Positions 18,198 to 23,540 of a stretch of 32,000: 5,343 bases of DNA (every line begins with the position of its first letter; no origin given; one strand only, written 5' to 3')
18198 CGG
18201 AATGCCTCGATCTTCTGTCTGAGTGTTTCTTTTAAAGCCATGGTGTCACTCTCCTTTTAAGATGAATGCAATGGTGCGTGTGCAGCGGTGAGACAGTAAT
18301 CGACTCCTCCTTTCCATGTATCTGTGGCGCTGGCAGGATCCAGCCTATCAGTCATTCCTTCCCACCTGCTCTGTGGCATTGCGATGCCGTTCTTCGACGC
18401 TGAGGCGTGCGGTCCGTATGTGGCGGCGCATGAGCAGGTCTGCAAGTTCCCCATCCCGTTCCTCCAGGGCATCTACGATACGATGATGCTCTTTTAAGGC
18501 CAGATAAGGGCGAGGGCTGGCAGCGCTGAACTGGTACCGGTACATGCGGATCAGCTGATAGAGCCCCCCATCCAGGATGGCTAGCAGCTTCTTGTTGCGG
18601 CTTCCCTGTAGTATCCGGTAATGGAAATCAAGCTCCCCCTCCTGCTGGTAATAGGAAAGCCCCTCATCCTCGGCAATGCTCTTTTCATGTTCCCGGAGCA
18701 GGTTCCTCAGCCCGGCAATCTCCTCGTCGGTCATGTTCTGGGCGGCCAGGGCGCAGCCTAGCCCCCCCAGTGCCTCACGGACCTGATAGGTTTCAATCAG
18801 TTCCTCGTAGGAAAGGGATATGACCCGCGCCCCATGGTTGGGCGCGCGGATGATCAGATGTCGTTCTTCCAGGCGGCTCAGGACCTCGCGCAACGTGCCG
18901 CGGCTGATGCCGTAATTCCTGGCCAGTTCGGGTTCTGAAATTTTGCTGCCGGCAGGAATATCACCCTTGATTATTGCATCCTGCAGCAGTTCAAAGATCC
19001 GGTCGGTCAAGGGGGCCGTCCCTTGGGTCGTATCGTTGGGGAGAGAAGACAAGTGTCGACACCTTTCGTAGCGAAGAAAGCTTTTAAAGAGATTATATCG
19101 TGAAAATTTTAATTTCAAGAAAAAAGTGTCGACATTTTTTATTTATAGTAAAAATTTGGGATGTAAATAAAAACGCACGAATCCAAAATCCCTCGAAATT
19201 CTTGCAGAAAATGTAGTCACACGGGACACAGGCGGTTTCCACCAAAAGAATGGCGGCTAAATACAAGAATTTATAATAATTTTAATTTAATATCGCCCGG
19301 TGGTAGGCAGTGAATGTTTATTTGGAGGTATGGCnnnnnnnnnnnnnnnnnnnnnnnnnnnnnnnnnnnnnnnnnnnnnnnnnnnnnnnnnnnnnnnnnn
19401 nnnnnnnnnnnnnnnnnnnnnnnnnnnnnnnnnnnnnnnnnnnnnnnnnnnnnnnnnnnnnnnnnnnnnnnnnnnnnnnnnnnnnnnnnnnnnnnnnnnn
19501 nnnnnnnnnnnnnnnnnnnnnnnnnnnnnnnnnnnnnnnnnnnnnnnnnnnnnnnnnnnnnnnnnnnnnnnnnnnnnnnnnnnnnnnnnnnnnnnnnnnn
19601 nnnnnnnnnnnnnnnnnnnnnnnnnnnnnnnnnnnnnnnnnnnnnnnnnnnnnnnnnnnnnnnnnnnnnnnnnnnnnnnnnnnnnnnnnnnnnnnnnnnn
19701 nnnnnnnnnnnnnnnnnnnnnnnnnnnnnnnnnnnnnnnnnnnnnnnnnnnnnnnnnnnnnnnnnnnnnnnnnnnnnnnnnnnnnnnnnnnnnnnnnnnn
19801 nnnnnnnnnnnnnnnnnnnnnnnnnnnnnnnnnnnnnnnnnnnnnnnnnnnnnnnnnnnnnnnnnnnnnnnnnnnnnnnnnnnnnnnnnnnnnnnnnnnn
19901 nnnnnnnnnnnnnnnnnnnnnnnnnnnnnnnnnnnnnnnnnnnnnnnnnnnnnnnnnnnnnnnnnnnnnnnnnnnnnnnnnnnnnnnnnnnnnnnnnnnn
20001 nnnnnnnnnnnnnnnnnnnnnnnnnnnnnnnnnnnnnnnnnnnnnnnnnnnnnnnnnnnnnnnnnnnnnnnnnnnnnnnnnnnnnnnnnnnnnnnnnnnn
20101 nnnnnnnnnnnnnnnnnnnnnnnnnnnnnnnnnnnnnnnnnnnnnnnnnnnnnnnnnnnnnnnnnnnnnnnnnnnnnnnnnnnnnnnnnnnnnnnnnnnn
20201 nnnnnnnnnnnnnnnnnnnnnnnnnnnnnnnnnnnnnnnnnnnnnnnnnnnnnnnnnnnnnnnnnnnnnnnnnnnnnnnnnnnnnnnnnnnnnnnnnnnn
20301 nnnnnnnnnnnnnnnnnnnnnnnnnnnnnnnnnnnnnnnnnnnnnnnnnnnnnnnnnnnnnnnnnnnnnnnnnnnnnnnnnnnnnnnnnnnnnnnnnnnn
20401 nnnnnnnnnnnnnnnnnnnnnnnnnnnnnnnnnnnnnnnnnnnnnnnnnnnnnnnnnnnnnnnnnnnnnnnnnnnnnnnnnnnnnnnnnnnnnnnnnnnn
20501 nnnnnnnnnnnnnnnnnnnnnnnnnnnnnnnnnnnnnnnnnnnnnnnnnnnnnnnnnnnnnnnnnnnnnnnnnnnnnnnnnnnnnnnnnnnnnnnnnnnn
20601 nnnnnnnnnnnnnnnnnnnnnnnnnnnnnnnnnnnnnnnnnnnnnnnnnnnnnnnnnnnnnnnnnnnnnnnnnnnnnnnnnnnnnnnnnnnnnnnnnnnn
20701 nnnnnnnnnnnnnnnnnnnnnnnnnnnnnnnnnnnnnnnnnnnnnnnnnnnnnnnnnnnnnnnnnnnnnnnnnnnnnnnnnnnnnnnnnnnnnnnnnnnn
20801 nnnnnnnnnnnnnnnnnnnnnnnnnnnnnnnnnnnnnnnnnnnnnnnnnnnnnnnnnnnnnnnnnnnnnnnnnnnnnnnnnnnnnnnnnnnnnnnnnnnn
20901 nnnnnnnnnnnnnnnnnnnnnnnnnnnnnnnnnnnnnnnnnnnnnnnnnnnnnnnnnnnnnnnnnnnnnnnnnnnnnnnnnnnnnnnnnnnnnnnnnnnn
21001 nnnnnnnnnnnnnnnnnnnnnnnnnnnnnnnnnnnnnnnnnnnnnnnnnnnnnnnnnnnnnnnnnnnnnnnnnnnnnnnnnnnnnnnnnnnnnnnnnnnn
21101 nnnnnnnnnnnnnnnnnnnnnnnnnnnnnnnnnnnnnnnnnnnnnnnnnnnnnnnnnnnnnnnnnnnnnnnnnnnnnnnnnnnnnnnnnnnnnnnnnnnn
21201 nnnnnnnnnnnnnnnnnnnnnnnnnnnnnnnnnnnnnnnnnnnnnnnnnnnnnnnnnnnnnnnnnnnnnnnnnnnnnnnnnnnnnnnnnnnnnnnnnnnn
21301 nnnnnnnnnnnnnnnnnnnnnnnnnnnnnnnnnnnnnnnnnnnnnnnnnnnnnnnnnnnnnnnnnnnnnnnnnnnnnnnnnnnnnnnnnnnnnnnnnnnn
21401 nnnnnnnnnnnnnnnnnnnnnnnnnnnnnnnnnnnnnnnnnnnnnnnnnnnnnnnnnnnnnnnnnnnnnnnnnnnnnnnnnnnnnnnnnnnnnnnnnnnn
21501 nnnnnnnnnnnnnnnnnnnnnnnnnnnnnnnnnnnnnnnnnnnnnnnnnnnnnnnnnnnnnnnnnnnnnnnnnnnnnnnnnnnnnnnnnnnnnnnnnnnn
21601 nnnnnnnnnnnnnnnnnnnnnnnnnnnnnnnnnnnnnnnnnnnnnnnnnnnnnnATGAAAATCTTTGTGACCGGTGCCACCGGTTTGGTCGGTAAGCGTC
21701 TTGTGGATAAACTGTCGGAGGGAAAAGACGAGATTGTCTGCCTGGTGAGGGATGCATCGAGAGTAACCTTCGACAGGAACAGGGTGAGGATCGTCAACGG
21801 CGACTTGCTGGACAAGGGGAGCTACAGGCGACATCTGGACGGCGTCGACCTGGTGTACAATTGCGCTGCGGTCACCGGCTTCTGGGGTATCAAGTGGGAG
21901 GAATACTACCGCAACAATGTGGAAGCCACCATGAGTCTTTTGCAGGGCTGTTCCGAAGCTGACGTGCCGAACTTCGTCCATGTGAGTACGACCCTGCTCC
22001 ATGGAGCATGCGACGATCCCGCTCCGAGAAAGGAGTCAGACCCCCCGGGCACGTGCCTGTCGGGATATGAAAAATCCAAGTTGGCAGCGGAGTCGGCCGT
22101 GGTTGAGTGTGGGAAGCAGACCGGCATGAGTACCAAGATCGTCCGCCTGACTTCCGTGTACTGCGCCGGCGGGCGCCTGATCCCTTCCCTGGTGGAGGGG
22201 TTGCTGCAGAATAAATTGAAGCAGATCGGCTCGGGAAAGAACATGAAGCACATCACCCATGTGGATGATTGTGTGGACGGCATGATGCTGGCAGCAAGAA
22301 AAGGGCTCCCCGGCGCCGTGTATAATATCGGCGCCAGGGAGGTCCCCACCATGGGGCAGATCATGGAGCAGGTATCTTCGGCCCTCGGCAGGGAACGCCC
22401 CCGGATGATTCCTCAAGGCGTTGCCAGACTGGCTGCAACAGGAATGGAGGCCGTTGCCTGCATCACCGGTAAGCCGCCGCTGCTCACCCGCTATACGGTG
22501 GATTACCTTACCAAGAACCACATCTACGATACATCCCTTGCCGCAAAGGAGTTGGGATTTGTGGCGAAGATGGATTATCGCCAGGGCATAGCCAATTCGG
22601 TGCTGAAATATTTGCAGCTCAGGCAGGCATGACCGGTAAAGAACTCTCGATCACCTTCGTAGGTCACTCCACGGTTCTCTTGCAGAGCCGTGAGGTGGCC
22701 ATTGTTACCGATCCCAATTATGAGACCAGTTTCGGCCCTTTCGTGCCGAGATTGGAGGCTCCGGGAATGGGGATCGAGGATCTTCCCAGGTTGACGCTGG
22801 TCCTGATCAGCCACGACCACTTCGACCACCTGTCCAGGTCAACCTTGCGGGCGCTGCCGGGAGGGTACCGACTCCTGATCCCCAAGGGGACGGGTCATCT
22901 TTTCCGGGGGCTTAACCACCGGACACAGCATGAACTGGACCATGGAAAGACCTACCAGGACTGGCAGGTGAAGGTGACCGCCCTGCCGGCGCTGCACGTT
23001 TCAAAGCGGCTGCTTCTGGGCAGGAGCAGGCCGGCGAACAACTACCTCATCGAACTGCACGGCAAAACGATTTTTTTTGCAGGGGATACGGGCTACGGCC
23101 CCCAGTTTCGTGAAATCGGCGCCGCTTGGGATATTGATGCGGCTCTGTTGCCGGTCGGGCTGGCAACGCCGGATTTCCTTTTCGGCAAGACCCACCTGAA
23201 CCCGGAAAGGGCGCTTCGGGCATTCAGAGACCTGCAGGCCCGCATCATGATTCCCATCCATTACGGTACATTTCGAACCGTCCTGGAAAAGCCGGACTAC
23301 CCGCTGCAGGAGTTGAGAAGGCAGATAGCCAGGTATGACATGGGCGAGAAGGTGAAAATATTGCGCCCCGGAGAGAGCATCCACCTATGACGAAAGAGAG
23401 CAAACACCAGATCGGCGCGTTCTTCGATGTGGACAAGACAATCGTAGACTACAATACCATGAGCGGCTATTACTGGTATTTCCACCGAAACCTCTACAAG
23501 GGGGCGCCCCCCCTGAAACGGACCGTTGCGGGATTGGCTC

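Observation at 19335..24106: Translationally coupled AfsA-hotdog / octaheme cytochrome / SDR / MBL / HAD-phosphatase operon: candidate butenolide- or gamma-butyrolactone-like signal pathway in a non-actinomycete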

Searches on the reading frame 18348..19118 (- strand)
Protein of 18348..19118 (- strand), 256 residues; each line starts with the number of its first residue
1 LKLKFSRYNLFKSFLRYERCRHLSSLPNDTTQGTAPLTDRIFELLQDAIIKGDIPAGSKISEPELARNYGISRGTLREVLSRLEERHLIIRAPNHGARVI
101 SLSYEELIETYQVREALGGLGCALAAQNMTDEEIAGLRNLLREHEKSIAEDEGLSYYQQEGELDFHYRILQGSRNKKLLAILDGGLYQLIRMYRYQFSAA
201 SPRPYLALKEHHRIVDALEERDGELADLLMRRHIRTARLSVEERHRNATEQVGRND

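Call 3: search_protein_families(library=pfam, proteins=[window:18348-19118:-], max_evalue=0.01)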
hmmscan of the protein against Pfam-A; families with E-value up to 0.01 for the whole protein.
window:18348-19118:- (256 aa): 4 families
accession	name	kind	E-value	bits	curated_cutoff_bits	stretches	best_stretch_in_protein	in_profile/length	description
PF07729.17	FCD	-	8.1e-23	81.6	24.3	1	109-235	1-124/125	FCD domain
PF00392.27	GntR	-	2.1e-15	56.5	27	1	38-99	2-64/64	Bacterial regulatory proteins, gntR family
PF13412.12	HTH_24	-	0.0012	18.9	21.9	1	59-89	17-47/48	Winged helix-turn-helix DNA-binding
PF13545.12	HTH_Crp_2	-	0.0049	17.3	27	0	59-94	22-56/70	Crp-like helix-turn-helix domain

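Call 5: search_protein_families(library=ncbifam, proteins=[window:18348-19118:-], max_evalue=0.001)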
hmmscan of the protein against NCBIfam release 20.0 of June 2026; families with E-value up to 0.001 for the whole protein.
window:18348-19118:- (256 aa): 15 families
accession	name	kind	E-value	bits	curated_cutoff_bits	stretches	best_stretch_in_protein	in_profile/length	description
TIGR03338.1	phnR_burk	equivalog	4.8e-28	98.2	271.5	1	41-238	16-210/212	phosphonate utilization associated transcriptional regulator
NF003011.0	PRK03837.1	subfamily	2.6e-20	73.1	260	2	124-243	121-235/241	transcriptional regulator NanR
NF008576.0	PRK11534.1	equivalog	6.5e-15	55.4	218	1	42-236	13-212/225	DNA-binding transcriptional regulator CsiR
NF007001.0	PRK09464.1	equivalog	4.3e-10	39.6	330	1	37-233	11-224/254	pyruvate dehydrogenase complex transcriptional repressor PdhR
NF008504.0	PRK11414.1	equivalog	8.2e-09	35.5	225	1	37-205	12-178/221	GntR family transcriptional regulator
TIGR02018.2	his_ut_repres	equivalog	1.9e-08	34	220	1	40-124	3-89/226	histidine utilization transcriptional repressor HutC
NF007741.0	PRK10421.1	equivalog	7e-08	32.1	311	0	36-90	7-62/262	transcriptional regulator LldR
NF007442.0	PRK09990.1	equivalog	3.7e-07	29.8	301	1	33-247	7-241/256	transcriptional regulator GlcC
TIGR02404.1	trehalos_R_Bsub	equivalog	1.8e-06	27.8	211.95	1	40-102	4-67/233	trehalose operon repressor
NF041547.1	GntR_LSA1692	equivalog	2.1e-05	24.3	275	1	41-101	6-67/233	GntR family transcriptional regulator, LSA1692 subfamily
NF052282.1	PLP_TF_PdxR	equivalog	4.1e-05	22.8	320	1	36-108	1-74/448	MocR-like pyridoxine biosynthesis transcription factor PdxR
NF052441.1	TransRegRv0792c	equivalog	4.7e-05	22.7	400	1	31-99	11-80/260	Rv0792c family HTH-type transcriptional regulator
TIGR02812.1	fadR_gamma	equivalog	0.00019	21.2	249.2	1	47-84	17-55/235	fatty acid metabolism transcriptional regulator FadR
NF003444.0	PRK04984.1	equivalog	0.00026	20.6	189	0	47-84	18-56/239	fatty acid metabolism transcriptional regulator FadR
NF007588.0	PRK10225.1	equivalog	0.00026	20.4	442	0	108-236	96-226/257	Uxu operon transcriptional regulator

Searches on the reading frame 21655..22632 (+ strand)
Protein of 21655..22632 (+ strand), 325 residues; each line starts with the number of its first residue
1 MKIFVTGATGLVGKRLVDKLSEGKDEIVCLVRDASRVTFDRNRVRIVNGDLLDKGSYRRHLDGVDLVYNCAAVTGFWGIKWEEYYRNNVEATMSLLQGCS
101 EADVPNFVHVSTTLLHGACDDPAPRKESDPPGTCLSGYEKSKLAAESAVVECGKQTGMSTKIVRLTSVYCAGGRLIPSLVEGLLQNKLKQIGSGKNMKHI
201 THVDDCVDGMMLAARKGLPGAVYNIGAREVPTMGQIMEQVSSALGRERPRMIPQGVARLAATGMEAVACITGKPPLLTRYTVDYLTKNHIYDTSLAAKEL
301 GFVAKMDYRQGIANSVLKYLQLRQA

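Call 3: search_protein_families(library=pfam, proteins=[window:21655-22632:+], max_evalue=0.01)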
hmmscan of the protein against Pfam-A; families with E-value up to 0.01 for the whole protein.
window:21655-22632:+ (325 aa): 8 families
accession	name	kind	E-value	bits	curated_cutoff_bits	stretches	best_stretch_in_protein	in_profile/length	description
PF01370.27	Epimerase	-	1e-40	140.1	20.9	1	3-226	1-240/240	NAD dependent epimerase/dehydratase family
PF16363.11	GDP_Man_Dehyd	-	1.4e-22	81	27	1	4-313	1-330/332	GDP-mannose 4,6 dehydratase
PF07993.18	NAD_binding_4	-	5.8e-20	72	20.1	1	5-170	1-209/258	Male sterility protein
PF01073.25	3Beta_HSD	-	1.8e-18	67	22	1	5-216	2-231/280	3-beta hydroxysteroid dehydrogenase/isomerase family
PF13460.12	NAD_binding_10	-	8.5e-15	55.5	27.2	1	7-149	1-131/184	NAD(P)H-binding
PF04321.23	RmlD_sub_bind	-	1.3e-13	51.2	27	1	1-174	1-157/287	RmlD substrate binding domain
PF05368.20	NmrA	-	1.3e-10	41.8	27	1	2-118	4-113/298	NmrA-like family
PF02719.21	Polysacc_synt_2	-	3.6e-08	33.4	20.2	1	3-222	1-225/293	Polysaccharide biosynthesis protein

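Call 5: search_protein_families(library=ncbifam, proteins=[window:21655-22632:+], max_evalue=0.001)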
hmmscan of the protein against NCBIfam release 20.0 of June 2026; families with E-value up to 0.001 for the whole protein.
window:21655-22632:+ (325 aa): 24 families
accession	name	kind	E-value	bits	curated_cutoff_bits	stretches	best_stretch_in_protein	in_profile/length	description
TIGR03466.1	HpnA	hypoth_equivalog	1e-38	133.1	367.65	1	1-315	1-317/327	hopanoid-associated sugar epimerase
NF042422.1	oxyalk_red_OleD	equivalog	9.4e-35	120.5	580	1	1-313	1-322/329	2-alkyl-3-oxoalkanoate reductase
NF042423.1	oxyalk_red_Shew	equivalog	1.2e-30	106.7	580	1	2-313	10-329/331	2-alkyl-3-oxoalkanoate reductase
NF052578.1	StrlDmthSdmBMthl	equivalog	9.3e-22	78.2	600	1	1-317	1-320/328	sterol demethylase protein SdmB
TIGR01746.1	Thioester-redct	subfamily_domain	4.7e-21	75.4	213.35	2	41-170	60-197/371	thioester reductase domain-containing protein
TIGR04180.1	EDH_00030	hypoth_equivalog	2.3e-18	66.3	475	1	3-247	1-259/297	NAD-dependent 4,6-dehydratase LegB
TIGR01181.1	dTDP_gluc_dehyt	equivalog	4.6e-18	65.4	365.1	1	2-322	1-314/321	dTDP-glucose 4,6-dehydratase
NF050030.1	thlkprotThyD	equivalog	1.7e-15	57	400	1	1-253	1-257/305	thylakoid membrane protein ThyD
TIGR01777.1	yfcH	hypoth_equivalog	1.2e-14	54.7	207.35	1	3-266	1-262/292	TIGR01777 family oxidoreductase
TIGR01179.1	galE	equivalog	2.4e-14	52.9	262.3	1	2-165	1-173/332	UDP-glucose 4-epimerase GalE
TIGR01214.1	rmlD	equivalog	2.9e-12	46.3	224.05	1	2-173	1-155/285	dTDP-4-dehydrorhamnose reductase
NF058621.1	DiazavRedAvaA7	equivalog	1.7e-11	44.3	400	1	1-258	1-262/304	3-diazoavenalumate denitrifying reductase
NF007956.0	PRK10675.1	subfamily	1.9e-10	40.4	394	1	1-152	1-163/338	UDP-glucose 4-epimerase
TIGR02197.1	heptose_epim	equivalog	2.5e-10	40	274.6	1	3-154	1-154/316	ADP-glyceromanno-heptose 6-epimerase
NF005539.0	PRK07201.1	equivalog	3e-10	39.5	549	1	1-150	1-162/657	SDR family oxidoreductase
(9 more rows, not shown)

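Call 47: search_solved_structures(query=window:21655-22632:+, max_evalue=1e-10)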
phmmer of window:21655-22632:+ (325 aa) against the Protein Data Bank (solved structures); distinct sequences matched with E-value up to 1e-10: 22.
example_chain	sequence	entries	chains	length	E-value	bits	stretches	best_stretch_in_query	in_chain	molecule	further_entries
3ehe_A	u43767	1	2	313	1.2e-20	76.9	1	3-247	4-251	UDP-glucose 4-epimerase (GalE-1)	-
3wj7_A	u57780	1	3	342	2e-19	72.9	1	4-315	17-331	Putative oxidoreductase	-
6zl6_A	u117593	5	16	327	5.3e-19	71.6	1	1-247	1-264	Epimerase domain-containing protein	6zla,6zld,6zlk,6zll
6zlj_A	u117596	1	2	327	1.9e-18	69.8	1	1-247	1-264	Epimerase domain-containing protein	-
1r6d_A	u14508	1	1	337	1.6e-17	66.7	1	1-229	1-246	TDP-glucose-4,6-dehydratase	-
1r66_A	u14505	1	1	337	3e-17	65.8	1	1-229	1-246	TDP-glucose-4,6-dehydratase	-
6kv9_A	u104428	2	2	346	8.2e-17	64.4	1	3-249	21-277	MoeE5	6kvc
8shh_A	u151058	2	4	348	7.9e-15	57.9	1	33-245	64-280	dTDP-glucose 4,6-dehydratase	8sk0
6jkg_A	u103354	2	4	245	3.2e-13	52.6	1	4-216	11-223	Sterol-4-alpha-carboxylate 3-dehydrogenase, decarboxylating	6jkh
3vps_A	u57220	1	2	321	1.2e-12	50.7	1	2-244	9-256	NAD-dependent epimerase/dehydratase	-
8rdg_A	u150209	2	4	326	1.5e-12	50.3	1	1-245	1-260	SDR family NAD(P)-dependent oxidoreductase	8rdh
8rdi_A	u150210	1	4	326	5.5e-12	48.5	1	1-245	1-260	SDR family NAD(P)-dependent oxidoreductase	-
1kvs_A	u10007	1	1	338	1.2e-11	47.4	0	1-154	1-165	UDP-GALACTOSE 4-EPIMERASE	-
5gy7_A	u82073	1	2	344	2.3e-11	46.5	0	1-154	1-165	UDP-glucose 4-epimerase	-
6bi4_A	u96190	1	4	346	3.9e-11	45.7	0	46-248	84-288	dTDP-glucose 4,6-dehydratase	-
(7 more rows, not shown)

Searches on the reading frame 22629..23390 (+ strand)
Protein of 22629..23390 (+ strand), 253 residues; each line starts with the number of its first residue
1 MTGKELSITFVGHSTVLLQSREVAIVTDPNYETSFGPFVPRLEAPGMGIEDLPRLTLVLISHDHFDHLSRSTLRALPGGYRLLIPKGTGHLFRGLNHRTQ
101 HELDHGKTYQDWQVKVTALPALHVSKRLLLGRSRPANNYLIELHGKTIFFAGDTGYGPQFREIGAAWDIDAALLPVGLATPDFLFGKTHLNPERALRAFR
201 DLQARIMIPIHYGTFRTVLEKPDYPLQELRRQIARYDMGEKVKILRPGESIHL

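Call 3: search_protein_families(library=pfam, proteins=[window:22629-23390:+], max_evalue=0.01)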
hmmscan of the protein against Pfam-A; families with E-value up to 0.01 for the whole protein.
window:22629-23390:+ (253 aa): 3 families
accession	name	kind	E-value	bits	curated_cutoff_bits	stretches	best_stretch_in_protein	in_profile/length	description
PF12706.13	Lactamase_B_2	-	2e-28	99.8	27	1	26-212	4-200/200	Beta-lactamase superfamily domain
PF13483.12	Lactamase_B_3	-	2.2e-20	73.7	24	1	8-211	2-160/160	Beta-lactamase superfamily domain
PF00753.33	Lactamase_B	-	0.0028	18.1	22.7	0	10-206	3-191/196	Metallo-beta-lactamase superfamily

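Call 5: search_protein_families(library=ncbifam, proteins=[window:22629-23390:+], max_evalue=0.001)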
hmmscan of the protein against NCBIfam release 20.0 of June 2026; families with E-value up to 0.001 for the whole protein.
window:22629-23390:+ (253 aa): 2 families
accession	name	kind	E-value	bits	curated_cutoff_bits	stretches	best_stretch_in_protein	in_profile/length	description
NF001911.0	PRK00685.1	equivalog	1.2e-23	83.9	144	1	7-252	2-227/228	metal-dependent hydrolase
NF008688.0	PRK11709.1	equivalog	2.8e-08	33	306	1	133-222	207-293/355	L-ascorbate 6-phosphate lactonase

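Call 18: search_solved_structures(query=window:22629-23390:+, max_evalue=0.01)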
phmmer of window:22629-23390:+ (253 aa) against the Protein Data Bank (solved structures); distinct sequences matched with E-value up to 0.01: 15.
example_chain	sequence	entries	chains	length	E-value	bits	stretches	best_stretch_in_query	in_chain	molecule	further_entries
4qn9_A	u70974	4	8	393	6.9e-27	97.2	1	6-252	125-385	N-acyl-phosphatidylethanolamine-hydrolyzing phospholipase D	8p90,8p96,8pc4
3x2z_A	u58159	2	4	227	3.2e-16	62.3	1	6-253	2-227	UPF0173 metal-dependent hydrolase TM_1162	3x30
3x2y_A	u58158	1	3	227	7.4e-15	57.8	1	7-253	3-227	UPF0173 metal-dependent hydrolase TM_1162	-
3x2x_A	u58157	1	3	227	8e-15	57.7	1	6-253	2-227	UPF0173 metal-dependent hydrolase TM_1162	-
3kl7_A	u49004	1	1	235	2.8e-10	42.8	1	2-216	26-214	Putative metal-dependent hydrolase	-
7e3v_A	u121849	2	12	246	1.1e-08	37.5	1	7-252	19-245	UPF0173 metal-dependent hydrolase C7P97_11315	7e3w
3bv6_A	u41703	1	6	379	3.3e-08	36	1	124-217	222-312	Metal-dependent hydrolase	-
6hrg_A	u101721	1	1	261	4.2e-07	32.4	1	141-251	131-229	UPF0173 metal-dependent hydrolase Igni_1254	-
8a90_A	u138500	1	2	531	1.9e-06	30.3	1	5-93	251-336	Non-heme diiron monooxygenase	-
1vjn_A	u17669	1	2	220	8.2e-05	24.9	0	131-215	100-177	Zn-dependent hydrolase of metallo-beta-lactamase superfamily TM0207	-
4jo0_A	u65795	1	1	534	0.00012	24.3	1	5-158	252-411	CmlA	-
5kik_A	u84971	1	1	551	0.00013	24.2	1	5-158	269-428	CmlA protein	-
5kil_A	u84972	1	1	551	0.00017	23.8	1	5-158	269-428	CmlA protein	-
2wyl_A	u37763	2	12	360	0.0012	21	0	130-222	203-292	L-ASCORBATE-6-PHOSPHATE LACTONASE ULAG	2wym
6brm_A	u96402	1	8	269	0.008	18.4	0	46-219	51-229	Putative metal-dependent isothiocyanate hydrolase SaxA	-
